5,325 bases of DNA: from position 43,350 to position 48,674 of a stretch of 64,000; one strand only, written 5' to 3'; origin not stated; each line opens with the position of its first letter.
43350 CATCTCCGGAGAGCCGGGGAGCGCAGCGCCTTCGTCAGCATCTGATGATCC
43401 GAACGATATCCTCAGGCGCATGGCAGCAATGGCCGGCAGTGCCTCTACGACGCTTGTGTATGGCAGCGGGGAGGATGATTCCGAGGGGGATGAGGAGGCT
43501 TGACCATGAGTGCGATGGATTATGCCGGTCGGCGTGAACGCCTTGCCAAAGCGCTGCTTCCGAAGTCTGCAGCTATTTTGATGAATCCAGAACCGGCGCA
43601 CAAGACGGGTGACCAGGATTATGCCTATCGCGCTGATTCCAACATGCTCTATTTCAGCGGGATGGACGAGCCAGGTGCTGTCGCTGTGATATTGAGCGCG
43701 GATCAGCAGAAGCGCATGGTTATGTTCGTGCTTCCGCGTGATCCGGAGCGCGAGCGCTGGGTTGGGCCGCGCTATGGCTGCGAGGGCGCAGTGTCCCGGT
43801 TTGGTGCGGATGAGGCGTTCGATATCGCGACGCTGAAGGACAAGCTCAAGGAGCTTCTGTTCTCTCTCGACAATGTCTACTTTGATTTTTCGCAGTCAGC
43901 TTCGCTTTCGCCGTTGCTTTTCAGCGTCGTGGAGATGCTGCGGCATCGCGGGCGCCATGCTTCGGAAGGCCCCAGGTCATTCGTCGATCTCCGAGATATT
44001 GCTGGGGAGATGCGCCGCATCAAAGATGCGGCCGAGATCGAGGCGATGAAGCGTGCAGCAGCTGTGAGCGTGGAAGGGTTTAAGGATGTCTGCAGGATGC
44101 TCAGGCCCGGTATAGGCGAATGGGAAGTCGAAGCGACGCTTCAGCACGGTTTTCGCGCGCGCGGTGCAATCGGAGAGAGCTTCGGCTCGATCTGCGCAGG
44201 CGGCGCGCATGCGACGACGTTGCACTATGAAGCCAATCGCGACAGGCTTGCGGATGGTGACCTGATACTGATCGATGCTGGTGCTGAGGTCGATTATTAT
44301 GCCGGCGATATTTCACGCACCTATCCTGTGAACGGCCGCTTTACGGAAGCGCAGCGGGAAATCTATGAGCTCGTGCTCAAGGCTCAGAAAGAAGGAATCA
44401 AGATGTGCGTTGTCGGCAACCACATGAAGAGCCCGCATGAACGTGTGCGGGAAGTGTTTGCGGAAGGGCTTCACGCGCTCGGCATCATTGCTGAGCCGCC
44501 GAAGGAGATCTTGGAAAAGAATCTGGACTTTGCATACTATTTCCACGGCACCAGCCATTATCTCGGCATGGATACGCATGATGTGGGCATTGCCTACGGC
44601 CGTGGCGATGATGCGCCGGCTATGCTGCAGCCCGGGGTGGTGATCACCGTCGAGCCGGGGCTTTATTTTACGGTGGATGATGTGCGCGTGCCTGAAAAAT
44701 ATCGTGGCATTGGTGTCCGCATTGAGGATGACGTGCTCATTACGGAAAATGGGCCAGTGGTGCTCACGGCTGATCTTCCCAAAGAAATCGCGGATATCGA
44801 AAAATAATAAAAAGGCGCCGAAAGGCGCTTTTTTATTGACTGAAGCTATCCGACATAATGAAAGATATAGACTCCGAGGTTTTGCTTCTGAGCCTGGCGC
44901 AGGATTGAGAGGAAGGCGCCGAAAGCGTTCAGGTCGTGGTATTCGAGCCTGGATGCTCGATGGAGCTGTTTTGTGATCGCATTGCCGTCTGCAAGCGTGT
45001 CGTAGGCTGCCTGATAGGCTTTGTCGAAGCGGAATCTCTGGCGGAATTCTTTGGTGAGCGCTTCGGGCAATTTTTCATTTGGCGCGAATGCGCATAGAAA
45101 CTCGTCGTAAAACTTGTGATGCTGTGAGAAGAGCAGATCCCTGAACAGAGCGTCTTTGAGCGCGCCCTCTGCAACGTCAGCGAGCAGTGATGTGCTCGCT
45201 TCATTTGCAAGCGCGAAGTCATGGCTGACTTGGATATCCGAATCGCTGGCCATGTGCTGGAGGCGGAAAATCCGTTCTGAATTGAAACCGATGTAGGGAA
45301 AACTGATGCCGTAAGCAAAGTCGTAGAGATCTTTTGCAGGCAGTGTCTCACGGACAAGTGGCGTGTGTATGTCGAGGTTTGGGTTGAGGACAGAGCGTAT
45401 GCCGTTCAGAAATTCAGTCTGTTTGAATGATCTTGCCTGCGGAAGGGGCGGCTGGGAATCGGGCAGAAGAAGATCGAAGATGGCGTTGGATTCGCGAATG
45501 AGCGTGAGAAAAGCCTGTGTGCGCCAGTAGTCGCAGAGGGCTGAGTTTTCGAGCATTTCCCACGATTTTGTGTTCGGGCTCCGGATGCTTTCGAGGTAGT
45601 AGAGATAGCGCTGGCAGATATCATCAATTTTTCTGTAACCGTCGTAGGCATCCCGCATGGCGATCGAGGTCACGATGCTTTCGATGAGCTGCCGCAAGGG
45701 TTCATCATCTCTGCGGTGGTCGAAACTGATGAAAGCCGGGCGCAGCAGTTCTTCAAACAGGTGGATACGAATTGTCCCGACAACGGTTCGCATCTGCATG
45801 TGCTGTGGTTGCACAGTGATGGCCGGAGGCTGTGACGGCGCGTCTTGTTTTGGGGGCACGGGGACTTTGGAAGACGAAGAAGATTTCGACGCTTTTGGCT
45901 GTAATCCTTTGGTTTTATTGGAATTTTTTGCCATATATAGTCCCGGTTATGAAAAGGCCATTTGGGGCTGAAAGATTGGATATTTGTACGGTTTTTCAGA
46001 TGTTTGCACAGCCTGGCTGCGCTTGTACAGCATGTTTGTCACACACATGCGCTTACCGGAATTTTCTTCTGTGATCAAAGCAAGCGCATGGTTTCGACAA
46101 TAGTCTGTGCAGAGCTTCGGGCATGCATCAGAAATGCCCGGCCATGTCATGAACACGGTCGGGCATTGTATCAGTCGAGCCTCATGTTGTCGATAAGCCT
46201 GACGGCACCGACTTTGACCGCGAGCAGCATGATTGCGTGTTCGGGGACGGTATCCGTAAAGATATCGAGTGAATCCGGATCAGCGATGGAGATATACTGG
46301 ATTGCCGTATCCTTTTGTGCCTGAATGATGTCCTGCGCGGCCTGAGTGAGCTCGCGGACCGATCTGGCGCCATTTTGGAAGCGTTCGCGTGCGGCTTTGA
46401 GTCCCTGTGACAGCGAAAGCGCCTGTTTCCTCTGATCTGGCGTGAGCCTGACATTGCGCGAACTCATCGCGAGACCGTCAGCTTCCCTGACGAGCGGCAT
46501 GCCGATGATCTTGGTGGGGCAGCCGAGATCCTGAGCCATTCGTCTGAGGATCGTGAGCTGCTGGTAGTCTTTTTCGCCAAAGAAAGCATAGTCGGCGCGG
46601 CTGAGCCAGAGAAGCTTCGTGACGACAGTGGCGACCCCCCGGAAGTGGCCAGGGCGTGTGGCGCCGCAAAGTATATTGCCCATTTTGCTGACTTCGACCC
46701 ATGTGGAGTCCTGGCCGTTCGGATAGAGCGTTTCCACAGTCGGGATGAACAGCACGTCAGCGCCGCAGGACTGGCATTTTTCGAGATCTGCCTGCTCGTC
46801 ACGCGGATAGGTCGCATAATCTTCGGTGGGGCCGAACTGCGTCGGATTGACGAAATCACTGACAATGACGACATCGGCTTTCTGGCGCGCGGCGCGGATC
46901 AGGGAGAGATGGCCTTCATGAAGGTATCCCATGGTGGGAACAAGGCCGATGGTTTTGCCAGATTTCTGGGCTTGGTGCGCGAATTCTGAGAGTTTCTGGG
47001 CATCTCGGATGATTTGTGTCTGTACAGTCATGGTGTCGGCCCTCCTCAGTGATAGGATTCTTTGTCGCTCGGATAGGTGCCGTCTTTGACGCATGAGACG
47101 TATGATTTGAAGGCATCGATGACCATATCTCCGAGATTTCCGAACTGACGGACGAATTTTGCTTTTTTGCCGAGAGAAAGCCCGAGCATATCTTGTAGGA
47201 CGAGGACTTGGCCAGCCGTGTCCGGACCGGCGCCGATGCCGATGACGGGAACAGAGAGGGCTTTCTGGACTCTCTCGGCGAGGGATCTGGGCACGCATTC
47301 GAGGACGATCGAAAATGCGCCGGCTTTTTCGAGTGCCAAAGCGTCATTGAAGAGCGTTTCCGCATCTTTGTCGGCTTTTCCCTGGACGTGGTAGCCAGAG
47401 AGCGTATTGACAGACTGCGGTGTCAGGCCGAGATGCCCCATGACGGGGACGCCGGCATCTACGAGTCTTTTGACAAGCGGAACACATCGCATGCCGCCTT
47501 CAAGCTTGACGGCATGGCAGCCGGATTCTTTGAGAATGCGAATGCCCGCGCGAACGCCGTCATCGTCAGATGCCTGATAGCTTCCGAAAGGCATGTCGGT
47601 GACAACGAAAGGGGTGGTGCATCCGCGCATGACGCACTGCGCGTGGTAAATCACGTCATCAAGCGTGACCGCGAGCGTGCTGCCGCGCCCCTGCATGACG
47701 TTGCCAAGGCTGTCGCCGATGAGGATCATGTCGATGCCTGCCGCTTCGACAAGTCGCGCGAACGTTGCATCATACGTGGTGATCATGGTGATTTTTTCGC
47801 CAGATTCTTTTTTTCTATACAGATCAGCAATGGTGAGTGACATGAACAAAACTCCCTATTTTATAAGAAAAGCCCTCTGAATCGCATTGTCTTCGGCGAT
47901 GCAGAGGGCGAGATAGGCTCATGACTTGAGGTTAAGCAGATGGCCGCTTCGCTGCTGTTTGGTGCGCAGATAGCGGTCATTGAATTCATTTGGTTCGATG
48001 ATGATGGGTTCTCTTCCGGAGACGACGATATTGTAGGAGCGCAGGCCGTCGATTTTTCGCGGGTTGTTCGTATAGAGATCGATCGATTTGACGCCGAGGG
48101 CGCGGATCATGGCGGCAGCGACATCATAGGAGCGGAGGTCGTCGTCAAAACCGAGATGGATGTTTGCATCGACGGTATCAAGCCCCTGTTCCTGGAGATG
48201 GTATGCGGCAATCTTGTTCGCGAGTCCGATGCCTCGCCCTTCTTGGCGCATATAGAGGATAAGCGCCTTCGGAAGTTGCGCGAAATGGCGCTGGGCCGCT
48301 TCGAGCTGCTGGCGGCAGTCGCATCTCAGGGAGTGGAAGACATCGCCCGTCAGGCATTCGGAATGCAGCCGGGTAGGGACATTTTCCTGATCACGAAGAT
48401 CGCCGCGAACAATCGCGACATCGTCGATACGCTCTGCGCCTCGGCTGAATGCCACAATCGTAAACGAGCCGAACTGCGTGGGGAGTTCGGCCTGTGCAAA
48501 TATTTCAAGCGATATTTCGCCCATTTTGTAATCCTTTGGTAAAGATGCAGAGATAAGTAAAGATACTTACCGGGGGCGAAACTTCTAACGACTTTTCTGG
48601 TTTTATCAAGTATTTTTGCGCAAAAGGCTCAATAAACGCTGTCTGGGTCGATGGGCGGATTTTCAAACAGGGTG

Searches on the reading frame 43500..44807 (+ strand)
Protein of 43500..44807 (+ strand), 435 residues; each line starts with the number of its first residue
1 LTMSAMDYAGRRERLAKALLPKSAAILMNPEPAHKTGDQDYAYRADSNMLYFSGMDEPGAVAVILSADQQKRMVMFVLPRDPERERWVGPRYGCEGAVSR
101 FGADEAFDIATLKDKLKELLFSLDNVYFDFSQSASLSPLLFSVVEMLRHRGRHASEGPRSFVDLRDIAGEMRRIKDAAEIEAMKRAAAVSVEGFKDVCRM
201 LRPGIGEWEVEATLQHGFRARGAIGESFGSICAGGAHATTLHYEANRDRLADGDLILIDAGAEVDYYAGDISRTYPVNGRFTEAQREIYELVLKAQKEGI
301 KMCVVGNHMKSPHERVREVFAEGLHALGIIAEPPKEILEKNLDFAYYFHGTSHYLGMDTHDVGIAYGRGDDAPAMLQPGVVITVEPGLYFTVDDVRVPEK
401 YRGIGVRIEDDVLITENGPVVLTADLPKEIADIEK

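Call 20: search_protein_families(library=pfam, proteins=[window:43500-44807:+], max_evalue=0.001)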
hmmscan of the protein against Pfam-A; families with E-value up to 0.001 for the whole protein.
window:43500-44807:+ (435 aa): 2 families
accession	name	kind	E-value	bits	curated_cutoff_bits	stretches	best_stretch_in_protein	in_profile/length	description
PF00557.29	Peptidase_M24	-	2.3e-56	191.3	23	1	181-416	1-208/208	Metallopeptidase family M24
PF05195.22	AMP_N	-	5.2e-31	107.3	24.6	1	8-127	1-121/121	Aminopeptidase P, N-terminal domain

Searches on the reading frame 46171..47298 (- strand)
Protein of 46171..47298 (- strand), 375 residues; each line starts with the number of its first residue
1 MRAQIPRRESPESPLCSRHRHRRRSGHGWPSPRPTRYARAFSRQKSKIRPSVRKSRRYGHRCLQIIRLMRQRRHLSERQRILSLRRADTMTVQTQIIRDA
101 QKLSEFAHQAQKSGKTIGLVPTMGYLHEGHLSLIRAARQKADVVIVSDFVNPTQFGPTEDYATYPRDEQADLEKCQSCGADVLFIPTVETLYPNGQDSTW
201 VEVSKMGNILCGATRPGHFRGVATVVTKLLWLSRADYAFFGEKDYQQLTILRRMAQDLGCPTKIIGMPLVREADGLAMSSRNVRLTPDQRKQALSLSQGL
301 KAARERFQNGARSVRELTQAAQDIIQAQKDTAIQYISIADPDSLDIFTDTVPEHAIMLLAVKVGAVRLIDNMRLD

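Call 20: search_protein_families(library=pfam, proteins=[window:46171-47298:-], max_evalue=0.001)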
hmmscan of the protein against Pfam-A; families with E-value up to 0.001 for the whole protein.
window:46171-47298:- (375 aa): 1 family
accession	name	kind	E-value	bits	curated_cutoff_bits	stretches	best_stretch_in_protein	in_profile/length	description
PF02569.21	Pantoate_ligase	-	2.2e-103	345.5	20.7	1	95-372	1-267/268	Pantoate-beta-alanine ligase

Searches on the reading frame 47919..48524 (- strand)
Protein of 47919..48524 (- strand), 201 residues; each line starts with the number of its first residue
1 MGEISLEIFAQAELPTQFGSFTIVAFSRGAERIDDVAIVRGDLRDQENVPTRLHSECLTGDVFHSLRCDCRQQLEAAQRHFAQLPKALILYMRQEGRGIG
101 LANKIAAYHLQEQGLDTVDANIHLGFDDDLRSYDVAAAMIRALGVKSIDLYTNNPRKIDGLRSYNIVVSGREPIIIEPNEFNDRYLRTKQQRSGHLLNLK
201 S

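Call 21: search_protein_families(library=pfam, proteins=[window:47919-48524:-], max_evalue=0.001)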
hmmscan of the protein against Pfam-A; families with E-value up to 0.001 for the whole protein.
window:47919-48524:- (201 aa): 1 family
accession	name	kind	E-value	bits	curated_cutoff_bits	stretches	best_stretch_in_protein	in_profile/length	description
PF00925.25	GTP_cyclohydro2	-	6.6e-58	195.4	23.3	1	10-172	4-164/165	GTP cyclohydrolase II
